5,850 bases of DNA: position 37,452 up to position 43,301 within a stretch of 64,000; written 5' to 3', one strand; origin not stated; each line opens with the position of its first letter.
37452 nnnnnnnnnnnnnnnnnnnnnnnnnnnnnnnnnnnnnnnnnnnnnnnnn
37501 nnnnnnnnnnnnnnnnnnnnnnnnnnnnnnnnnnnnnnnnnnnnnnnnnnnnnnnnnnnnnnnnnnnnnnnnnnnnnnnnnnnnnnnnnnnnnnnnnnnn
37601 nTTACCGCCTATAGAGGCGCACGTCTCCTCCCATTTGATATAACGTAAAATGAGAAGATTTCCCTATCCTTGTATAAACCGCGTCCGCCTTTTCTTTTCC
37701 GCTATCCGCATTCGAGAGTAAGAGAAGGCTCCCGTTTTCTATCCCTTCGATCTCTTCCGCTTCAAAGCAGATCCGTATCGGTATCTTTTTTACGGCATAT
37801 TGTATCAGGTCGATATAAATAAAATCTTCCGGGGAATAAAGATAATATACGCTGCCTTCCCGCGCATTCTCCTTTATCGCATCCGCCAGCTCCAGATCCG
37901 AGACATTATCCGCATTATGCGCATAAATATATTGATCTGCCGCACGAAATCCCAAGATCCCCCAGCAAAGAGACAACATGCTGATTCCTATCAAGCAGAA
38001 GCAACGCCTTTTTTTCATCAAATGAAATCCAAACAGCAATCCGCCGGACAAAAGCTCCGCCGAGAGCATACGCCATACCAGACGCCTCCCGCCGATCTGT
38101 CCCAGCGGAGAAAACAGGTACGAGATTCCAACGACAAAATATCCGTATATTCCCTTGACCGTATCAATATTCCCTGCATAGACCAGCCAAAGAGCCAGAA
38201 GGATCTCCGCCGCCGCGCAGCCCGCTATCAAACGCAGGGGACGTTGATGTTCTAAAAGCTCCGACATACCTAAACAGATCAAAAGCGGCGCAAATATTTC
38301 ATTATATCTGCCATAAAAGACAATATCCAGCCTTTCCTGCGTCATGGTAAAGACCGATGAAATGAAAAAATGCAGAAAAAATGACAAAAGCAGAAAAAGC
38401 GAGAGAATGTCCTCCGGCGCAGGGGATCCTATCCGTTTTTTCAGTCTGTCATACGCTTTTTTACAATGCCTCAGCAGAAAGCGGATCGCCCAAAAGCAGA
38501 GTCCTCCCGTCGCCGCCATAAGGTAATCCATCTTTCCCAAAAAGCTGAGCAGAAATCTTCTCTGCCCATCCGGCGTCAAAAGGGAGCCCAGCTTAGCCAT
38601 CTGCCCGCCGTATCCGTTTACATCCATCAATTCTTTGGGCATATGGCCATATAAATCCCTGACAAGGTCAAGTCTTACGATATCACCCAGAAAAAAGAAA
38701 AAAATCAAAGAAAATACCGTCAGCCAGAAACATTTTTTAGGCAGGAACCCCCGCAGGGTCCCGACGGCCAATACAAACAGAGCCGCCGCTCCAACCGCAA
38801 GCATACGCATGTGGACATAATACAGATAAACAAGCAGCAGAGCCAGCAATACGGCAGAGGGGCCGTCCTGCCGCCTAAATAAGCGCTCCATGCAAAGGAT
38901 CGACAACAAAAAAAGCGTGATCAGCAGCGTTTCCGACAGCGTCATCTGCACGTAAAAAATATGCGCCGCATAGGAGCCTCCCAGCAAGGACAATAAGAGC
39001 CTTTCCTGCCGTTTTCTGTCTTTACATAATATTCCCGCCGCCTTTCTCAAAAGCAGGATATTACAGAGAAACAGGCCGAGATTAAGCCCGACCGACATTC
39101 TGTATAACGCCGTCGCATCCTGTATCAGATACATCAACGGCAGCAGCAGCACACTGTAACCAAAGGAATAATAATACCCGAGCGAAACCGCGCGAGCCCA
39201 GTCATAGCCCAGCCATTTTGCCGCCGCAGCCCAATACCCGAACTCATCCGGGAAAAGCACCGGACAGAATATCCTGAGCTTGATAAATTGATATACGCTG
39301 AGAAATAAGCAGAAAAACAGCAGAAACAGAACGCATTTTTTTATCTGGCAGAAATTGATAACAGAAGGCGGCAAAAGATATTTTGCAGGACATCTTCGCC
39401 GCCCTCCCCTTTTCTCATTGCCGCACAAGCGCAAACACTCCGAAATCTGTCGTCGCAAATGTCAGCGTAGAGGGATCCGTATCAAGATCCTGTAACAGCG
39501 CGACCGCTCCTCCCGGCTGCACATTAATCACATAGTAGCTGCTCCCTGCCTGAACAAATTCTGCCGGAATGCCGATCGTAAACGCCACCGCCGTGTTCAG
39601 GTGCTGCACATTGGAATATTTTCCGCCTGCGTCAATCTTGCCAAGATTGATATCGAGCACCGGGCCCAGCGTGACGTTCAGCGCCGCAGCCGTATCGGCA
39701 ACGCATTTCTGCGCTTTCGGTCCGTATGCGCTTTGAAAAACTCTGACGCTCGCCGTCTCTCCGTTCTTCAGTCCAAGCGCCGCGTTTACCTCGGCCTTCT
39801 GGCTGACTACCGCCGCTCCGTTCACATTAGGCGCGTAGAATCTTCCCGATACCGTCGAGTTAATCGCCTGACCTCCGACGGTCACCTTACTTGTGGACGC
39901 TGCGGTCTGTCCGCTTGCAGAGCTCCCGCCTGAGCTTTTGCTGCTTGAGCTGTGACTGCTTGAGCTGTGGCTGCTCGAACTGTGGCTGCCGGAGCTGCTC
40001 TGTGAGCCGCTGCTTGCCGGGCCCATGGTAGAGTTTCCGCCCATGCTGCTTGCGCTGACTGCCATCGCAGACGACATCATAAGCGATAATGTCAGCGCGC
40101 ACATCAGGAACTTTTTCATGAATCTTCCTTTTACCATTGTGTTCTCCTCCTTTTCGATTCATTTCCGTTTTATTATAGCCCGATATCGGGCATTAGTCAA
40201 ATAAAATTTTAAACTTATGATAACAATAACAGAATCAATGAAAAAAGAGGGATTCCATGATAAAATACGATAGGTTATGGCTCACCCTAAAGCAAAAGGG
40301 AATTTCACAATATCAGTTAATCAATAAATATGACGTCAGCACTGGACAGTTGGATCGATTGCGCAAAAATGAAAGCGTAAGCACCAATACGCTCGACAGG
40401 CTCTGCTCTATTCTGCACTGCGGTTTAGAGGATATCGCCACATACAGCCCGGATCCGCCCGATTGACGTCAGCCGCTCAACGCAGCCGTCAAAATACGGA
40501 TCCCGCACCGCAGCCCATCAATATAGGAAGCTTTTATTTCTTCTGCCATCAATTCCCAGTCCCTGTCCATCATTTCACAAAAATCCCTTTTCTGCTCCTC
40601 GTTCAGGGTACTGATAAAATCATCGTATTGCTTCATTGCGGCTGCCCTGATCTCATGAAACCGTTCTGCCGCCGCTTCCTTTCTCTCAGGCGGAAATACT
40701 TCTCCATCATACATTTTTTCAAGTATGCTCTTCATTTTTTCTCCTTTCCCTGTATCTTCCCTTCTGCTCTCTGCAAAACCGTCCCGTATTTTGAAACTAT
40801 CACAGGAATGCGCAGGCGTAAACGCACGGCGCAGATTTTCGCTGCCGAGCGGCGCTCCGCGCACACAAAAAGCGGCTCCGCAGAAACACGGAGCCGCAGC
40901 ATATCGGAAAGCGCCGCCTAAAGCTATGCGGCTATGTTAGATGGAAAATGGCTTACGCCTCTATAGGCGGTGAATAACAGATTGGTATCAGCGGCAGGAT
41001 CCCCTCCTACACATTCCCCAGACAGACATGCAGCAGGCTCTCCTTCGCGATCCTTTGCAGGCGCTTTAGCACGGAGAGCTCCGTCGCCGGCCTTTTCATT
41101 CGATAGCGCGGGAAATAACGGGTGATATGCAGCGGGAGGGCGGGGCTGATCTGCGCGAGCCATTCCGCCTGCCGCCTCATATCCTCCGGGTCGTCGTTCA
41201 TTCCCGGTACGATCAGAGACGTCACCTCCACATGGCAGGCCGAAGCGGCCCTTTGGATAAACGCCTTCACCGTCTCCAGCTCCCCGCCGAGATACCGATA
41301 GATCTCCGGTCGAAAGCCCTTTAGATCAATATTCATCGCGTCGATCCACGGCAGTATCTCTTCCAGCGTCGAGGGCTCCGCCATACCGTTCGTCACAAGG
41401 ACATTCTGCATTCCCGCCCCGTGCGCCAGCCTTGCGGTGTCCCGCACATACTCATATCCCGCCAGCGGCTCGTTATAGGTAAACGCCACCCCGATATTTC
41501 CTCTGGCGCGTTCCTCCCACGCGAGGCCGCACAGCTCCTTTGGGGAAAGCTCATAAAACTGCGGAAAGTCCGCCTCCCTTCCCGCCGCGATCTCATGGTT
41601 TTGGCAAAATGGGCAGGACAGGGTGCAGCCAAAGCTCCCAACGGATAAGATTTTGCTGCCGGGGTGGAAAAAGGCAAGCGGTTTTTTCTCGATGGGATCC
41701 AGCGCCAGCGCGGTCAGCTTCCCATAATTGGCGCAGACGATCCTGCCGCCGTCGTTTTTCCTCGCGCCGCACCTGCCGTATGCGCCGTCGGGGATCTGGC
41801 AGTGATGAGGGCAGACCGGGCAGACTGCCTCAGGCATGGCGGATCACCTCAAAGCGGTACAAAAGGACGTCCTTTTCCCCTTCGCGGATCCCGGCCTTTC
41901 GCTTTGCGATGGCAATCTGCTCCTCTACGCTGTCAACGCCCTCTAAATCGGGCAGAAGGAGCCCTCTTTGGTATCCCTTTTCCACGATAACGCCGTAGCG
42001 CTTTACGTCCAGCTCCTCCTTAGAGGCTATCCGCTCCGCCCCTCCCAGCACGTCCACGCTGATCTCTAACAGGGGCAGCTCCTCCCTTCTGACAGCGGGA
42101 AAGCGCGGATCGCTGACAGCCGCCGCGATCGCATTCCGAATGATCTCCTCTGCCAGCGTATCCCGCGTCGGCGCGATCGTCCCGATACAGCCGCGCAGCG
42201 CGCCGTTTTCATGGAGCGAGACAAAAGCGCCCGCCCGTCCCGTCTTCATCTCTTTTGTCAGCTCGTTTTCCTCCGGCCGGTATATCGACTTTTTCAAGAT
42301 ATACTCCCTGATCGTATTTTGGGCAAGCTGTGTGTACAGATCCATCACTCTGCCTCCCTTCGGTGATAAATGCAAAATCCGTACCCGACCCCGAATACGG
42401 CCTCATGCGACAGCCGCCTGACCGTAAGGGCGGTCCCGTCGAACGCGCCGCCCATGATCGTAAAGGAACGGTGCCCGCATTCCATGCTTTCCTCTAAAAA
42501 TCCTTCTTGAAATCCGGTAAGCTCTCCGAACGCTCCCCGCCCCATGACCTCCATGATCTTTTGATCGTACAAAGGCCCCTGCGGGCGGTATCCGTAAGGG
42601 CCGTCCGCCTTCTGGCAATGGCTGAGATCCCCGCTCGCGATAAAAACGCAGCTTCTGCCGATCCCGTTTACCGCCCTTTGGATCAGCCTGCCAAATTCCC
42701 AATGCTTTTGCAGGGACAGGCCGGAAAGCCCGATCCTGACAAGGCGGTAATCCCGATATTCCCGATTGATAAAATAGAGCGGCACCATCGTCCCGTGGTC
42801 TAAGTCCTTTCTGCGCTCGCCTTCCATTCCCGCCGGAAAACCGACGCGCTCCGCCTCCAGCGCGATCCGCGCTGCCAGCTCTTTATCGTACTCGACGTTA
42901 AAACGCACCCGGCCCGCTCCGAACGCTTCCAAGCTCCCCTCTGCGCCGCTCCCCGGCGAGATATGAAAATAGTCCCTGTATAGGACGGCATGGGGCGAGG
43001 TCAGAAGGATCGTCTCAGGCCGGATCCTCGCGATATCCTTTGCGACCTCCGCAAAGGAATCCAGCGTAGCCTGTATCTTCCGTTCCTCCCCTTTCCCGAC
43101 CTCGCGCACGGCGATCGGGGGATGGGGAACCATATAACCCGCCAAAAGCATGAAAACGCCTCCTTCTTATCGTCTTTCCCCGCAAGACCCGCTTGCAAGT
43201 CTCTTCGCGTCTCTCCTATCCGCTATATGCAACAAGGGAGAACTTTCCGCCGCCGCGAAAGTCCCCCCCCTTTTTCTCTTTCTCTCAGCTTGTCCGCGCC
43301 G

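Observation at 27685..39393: Lipid-linked unusual-sugar pathway feeding three GT-C-like transferases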

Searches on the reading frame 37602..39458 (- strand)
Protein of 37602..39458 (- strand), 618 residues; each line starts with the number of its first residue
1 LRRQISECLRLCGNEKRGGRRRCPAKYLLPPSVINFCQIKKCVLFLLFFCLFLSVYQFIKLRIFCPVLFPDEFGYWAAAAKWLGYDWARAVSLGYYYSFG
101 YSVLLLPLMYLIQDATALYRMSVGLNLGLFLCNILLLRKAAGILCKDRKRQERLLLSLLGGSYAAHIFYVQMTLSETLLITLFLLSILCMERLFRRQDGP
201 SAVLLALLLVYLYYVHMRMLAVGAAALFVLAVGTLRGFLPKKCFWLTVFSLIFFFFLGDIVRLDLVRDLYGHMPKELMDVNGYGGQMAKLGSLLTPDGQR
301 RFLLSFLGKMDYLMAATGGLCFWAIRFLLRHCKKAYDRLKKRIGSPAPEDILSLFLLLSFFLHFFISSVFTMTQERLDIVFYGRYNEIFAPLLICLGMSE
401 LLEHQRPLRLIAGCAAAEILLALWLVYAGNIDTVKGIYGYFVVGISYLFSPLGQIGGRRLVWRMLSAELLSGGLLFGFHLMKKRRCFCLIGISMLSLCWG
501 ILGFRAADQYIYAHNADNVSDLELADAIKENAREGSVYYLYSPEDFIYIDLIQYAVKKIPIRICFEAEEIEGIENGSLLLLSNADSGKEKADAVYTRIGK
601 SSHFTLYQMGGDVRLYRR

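Call 4: search_protein_families(library=pfam, proteins=[window:37602-39458:-], max_evalue=0.01)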
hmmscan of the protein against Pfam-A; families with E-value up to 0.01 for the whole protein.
window:37602-39458:- (618 aa): 0 families

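Call 5: search_protein_families(library=ncbifam, proteins=[window:37602-39458:-], max_evalue=0.01)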
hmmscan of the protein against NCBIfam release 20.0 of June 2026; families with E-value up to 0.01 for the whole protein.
window:37602-39458:- (618 aa): 0 families

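Call 26: find_homologous_proteins(query=window:37602-39374:-)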
Query window:37602-39374:- (590 aa): 16 proteins with E <= 0.001 among 8000 candidates.
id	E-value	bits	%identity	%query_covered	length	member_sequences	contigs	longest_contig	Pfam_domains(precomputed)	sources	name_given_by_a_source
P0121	1.0e-108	383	39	96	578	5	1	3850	-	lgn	-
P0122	2.4e-100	355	38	97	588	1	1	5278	-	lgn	-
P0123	3.3e-74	269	34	94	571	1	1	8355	-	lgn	-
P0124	2.0e-66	243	32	96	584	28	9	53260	-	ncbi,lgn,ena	-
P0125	2.5e-60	223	30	92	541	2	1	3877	-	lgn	-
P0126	1.2e-59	221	30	96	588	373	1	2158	-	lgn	-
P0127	9.8e-56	208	31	96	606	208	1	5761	-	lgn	-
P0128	5.7e-54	202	30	90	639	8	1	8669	-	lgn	-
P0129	2.0e-53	200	31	93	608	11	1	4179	-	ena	-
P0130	8.9e-53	198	31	95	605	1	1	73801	-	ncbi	-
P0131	5.6e-52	196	36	65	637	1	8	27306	-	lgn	-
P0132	6.0e-52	195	28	95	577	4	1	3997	PF13567.12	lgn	-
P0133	6.7e-52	195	30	92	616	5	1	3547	-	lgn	-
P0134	3.7e-49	186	30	92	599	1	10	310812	-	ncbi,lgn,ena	-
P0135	3.3e-39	153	25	92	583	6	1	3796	PF13231.13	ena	-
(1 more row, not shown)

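Call 29: search_solved_structures(query=A2, max_evalue=10)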
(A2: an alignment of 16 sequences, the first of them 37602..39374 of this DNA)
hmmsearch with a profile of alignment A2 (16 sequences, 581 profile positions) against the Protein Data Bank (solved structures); distinct sequences matched with E-value up to 10: 1.
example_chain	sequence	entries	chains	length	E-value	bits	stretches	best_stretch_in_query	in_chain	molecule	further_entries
9ygm_SQ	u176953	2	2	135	1.8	10.5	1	492-540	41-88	40S ribosomal protein eS12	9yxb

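Call 45: predict_structure(alignment_id=A2)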
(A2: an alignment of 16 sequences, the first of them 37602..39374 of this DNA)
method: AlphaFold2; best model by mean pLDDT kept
length: 590 residues; sequences in the alignment: 16
mean_pLDDT: 85.1   pTM: 0.88
mean pLDDT of the five models: 85.1, 82.7, 81.2, 80.9, 80.6
residues with pLDDT >= 90: 257; 70-90: 278; 50-70: 38; < 50: 17
segments of 3 or more residues with pLDDT < 50: 1-8, 584-590
pLDDT, mean of each block of 10 residues (from residue 1): 44 73 84 85 84 94 81 94 94 93 93 92 86 87 89 97 96 98 94 96 95 97 97 92 81 77 90 89 84 91 95 90 96 93 74 77 93 85 82 83 63 62 64 79 80 77 77 82 83 93 86 87 93 86 81 85 84 92 47
secondary structure, 60 per line:
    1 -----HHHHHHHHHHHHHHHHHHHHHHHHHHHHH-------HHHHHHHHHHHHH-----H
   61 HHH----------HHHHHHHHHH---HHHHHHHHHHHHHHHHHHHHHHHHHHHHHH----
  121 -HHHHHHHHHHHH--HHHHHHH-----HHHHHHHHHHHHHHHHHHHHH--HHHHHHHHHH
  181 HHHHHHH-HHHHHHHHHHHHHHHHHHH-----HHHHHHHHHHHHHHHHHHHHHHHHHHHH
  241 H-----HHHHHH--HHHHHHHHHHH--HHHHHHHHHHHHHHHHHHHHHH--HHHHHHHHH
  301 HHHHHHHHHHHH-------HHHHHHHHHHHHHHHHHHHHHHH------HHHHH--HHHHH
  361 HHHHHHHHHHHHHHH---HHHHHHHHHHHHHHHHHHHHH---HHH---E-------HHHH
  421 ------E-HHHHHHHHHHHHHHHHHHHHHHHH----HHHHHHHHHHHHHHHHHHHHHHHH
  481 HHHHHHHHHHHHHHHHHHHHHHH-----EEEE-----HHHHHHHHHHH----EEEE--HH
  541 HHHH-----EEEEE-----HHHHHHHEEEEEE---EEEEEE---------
elements in order: H6-34 H42-54 H60-63 H74-83 H87-116 H122-133 H136-142 H148-168 H171-187 H189-207 H213-241 H247-252 H255-265 H268-289 H292-312 H320-342 H349-353 H356-375 H379-399 H417-420 H429-452 H457-503 E509-512 H518-528 E533-536 H539-544 E550-554 H560-566 E567-572 E576-581

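Call 48: fold_search(model_id=the predicted structure, library=pdb)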
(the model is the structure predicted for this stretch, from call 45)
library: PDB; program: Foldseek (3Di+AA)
matches with E <= 10: 456; with E <= 0.001: 16
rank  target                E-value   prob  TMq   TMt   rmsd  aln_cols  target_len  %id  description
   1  5f15                  1.5e-07  1.00  0.50  0.54   8.7       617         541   12  Crystal Structure of ArnT from Cupriavidus metallidurans bound to Undecaprenyl phosphate (released 2016-02-17)
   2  5ezm                  8.1e-07  1.00  0.46  0.49   9.6       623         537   13  Crystal Structure of ArnT from Cupriavidus metallidurans in the apo state (released 2016-02-17)
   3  7bvf_B                8.9e-05  1.00  0.39  0.24   9.6       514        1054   16  Cryo-EM structure of Mycobacterium tuberculosis arabinosyltransferase EmbA-EmbB-AcpM2 in complex with ethambutol (released 2020-04-29)
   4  9n9j_I                1.2e-04  1.00  0.40  0.34  18.1       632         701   12  Structure of a GRP94 folding intermediate engaged with a CCDC134- and FKBP11-bound secretory translocon (released 2025-11-19)
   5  7bve_A                1.6e-04  1.00  0.42  0.27  10.9       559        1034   14  Cryo-EM structure of Mycobacterium smegmatis arabinosyltransferase EmbC2-AcpM2 in complex with ethambutol (released 2020-04-29)
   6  6gxc_A                1.9e-04  1.00  0.37  0.32  14.5       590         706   12  Bacterial oligosaccharyltransferase PglB in complex with an inhibitory peptide and a reactive lipid-linked oligosaccha (released 2018-11-14)
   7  9s6t_A                2.9e-04  1.00  0.47  0.56   8.8       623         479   10  Ternary cryo-EM structure of chicken ALG12 with Dol25-PP-GlcNAc2Man7, Dol25-P-Man, and Fab (released 2026-03-18)
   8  6x0o                  3.1e-04  1.00  0.41  0.26   9.0       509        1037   12  Single-Particle Cryo-EM Structure of Arabinosyltransferase EmbB from Mycobacterium smegmatis (released 2020-06-10)
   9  7bvc_B                3.3e-04  1.00  0.39  0.24   9.9       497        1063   13  Cryo-EM structure of Mycobacterium smegmatis arabinosyltransferase EmbA-EmbB-AcpM2 in complex with ethambutol (released 2020-04-29)
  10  7bvh_A                3.6e-04  1.00  0.41  0.26   9.5       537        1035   14  Crystal structure of arabinosyltransferase EmbC2-AcpM2 complex from Mycobacterium smegmatis complexed with di-arabinos (released 2020-04-29)
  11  7bvc_A                3.7e-04  1.00  0.40  0.25   9.6       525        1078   12  Cryo-EM structure of Mycobacterium smegmatis arabinosyltransferase EmbA-EmbB-AcpM2 in complex with ethambutol (released 2020-04-29)
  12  9s6u_A                3.9e-04  1.00  0.41  0.43  12.3       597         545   11  Ternary cryo-EM structure of human ALG9 with Dol25-PP-GlcNAc2Man8, Dol25-P-Man and Fab (released 2026-03-18)
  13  5ogl_A                4.8e-04  1.00  0.40  0.34   9.9       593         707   12  Structure of bacterial oligosaccharyltransferase PglB in complex with an acceptor peptide and an lipid-linked oligosac (released 2017-10-25)
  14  7bvf_A                7.4e-04  1.00  0.40  0.25   9.5       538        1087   14  Cryo-EM structure of Mycobacterium tuberculosis arabinosyltransferase EmbA-EmbB-AcpM2 in complex with ethambutol (released 2020-04-29)
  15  8pn9_A                8.1e-04  1.00  0.44  0.40  13.8       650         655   11  Structure of human oligosaccharyltransferase OST-A complex bound to NGI-1 (released 2024-05-08)
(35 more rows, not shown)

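Call 61: find_encoding_contigs(protein=P0134, flank=9000, max_places=1)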
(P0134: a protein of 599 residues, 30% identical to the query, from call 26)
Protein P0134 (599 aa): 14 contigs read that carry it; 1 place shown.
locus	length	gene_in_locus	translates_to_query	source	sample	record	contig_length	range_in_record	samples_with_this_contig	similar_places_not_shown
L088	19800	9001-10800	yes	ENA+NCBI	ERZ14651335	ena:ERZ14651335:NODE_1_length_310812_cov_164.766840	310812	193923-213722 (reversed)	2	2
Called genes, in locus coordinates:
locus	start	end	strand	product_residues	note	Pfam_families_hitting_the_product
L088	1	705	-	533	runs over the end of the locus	PF00072:Response_reg, PF00165:HTH_AraC (weak), PF12833:HTH_18, PF00165:HTH_AraC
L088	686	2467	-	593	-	PF02743:dCache_1, PF00672:HAMP, PF06580:His_kinase, PF02518:HATPase_c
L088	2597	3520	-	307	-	PF01381:HTH_3, PF08279:HTH_11 (faint), PF12844:HTH_19, PF13443:HTH_26, PF13560:HTH_31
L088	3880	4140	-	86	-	PF04221:RelB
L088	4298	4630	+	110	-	-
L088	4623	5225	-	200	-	PF01613:Flavin_Reduct, PF21349:RUBY_RBDX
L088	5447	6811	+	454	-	PF01554:MatE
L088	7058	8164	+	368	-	PF14659:Phage_int_SAM_3, PF00589:Phage_integrase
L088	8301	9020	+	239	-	-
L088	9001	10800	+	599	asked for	-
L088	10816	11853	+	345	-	PF00535:Glycos_transf_2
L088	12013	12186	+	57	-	PF09820:AAA-ATPase_like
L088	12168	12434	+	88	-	-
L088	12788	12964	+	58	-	-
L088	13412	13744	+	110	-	-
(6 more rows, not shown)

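Call 62: find_encoding_contigs(protein=P0124, flank=9000, max_places=1)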
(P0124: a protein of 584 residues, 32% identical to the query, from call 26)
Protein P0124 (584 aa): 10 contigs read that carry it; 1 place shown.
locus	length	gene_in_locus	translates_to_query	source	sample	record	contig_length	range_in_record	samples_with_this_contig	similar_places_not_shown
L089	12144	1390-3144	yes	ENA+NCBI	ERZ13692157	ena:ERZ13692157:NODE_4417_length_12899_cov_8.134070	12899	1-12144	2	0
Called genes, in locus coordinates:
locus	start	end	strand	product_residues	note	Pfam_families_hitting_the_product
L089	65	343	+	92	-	-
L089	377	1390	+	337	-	-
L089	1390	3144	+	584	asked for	-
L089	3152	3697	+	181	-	PF08239:SH3_3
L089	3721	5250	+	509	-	PF00395:SLH (weak), PF26690:Adenylate_cycl_3rd (faint), PF00395:SLH (weak), PF12708:Pect-lyase_RHGA_epim, PF13229:Beta_helix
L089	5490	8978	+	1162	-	-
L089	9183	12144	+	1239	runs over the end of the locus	?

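Call 101: find_encoding_contigs(protein=P0130, flank=8000, max_places=1)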
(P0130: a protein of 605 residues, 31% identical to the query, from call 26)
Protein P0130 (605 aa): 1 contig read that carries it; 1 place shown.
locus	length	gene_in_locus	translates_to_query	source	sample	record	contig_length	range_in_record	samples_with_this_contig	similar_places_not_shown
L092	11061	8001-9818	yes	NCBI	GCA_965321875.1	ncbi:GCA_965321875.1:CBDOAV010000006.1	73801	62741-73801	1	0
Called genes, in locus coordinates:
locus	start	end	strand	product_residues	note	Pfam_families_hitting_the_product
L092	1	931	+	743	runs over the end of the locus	PF00512:HisKA, PF02518:HATPase_c, PF00072:Response_reg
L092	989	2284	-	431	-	PF01595:CNNM, PF00571:CBS (weak), PF03471:CorC_HlyC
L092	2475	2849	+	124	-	PF12670:DUF3792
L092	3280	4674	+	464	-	PF13353:Fer4_12, PF04055:Radical_SAM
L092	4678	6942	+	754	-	PF21760:SecD_1st, PF03176:MMPL, PF22599:SecDF_P1_head, PF02355:SecD_SecF_C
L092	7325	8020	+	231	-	-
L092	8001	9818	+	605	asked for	-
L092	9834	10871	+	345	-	PF00535:Glycos_transf_2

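Call 102: find_encoding_contigs(protein=P0131, flank=8000, max_places=1)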
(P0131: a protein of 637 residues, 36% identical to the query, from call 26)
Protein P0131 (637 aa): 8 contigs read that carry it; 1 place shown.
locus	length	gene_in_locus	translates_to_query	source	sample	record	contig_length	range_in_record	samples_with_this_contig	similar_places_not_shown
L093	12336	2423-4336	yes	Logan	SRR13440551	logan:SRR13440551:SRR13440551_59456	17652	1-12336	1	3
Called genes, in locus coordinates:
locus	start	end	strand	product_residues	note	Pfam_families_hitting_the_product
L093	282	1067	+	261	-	PF00398:RrnaAD (weak), PF13847:Methyltransf_31 (weak), PF08241:Methyltransf_11, PF13649:Methyltransf_25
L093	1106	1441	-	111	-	PF12844:HTH_19 (faint), PF13560:HTH_31, PF01381:HTH_3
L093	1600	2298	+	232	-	-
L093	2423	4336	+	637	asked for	-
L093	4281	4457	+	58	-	-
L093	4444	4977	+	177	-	PF08239:SH3_3 (weak)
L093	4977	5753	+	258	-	PF00483:NTP_transferase, PF12804:NTP_transf_3 (weak)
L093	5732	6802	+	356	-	PF01073:3Beta_HSD, PF01370:Epimerase, PF02719:Polysacc_synt_2, PF04321:RmlD_sub_bind, PF16363:GDP_Man_Dehyd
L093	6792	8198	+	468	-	PF01041:DegT_DnrJ_EryC1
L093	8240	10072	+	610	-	PF02776:TPP_enzyme_N, PF00205:TPP_enzyme_M, PF02775:TPP_enzyme_C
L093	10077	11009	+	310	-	PF00535:Glycos_transf_2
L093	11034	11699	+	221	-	PF13302:Acetyltransf_3, PF13420:Acetyltransf_4 (weak), PF00583:Acetyltransf_1 (weak)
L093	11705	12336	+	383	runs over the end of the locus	PF00155:Aminotran_1_2, PF01041:DegT_DnrJ_EryC1, PF01053:Cys_Met_Meta_PP (weak)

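Call 103: find_encoding_contigs(protein=P0123, flank=8000, max_places=1)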
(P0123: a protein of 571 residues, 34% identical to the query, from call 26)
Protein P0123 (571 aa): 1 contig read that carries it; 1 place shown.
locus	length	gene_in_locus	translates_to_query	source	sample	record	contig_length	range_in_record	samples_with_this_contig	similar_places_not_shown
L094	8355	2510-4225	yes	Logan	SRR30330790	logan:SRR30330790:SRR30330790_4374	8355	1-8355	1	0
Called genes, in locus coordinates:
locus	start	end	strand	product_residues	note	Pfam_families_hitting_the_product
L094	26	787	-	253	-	PF01381:HTH_3, PF12844:HTH_19 (weak), PF13560:HTH_31, PF07022:Phage_CI_repr (faint)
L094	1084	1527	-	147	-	PF13560:HTH_31, PF01381:HTH_3, PF12844:HTH_19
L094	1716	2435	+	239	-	-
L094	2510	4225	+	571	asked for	-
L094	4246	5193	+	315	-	PF00535:Glycos_transf_2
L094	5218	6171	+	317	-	PF00156:Pribosyltran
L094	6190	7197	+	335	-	PF00535:Glycos_transf_2, PF10111:Glyco_tranf_2_2, PF13641:Glyco_tranf_2_3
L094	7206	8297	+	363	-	PF14307:Glyco_tran_WbsX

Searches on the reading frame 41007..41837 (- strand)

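Call 7: search_protein_families(library=pfam, proteins=[window:41007-41837:-], max_evalue=0.001)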
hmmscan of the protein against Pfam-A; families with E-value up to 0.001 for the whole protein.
window:41007-41837:- (276 aa): 1 family
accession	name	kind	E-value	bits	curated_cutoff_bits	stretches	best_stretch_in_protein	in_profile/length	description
PF04055.27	Radical_SAM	-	4.9e-18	66.3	29.5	1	69-222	5-164/166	Radical SAM superfamily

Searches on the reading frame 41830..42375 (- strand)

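Call 7: search_protein_families(library=pfam, proteins=[window:41830-42375:-], max_evalue=0.001)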
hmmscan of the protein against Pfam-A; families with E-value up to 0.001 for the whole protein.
window:41830-42375:- (181 aa): 1 family
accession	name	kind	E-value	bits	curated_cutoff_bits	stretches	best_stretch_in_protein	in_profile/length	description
PF01871.22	AMMECR1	-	1.5e-45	155.2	25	1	16-178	2-166/168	AMMECR1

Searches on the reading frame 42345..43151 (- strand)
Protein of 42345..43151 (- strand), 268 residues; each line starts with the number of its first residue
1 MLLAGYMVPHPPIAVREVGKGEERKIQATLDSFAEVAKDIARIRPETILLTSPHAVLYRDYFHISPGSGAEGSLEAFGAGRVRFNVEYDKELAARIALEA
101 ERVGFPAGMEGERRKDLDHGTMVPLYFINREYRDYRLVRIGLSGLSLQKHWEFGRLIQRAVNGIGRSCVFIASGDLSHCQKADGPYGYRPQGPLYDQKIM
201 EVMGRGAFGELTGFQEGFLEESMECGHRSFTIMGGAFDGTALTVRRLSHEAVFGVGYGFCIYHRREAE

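Call 7: search_protein_families(library=pfam, proteins=[window:42345-43151:-], max_evalue=0.001)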
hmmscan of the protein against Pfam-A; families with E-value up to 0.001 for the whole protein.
window:42345-43151:- (268 aa): 1 family
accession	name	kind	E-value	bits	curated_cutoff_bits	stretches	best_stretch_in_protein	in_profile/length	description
PF02900.23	LigB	-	2.2e-41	142.1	26.3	1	6-259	3-268/269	Catalytic LigB subunit of aromatic ring-opening dioxygenase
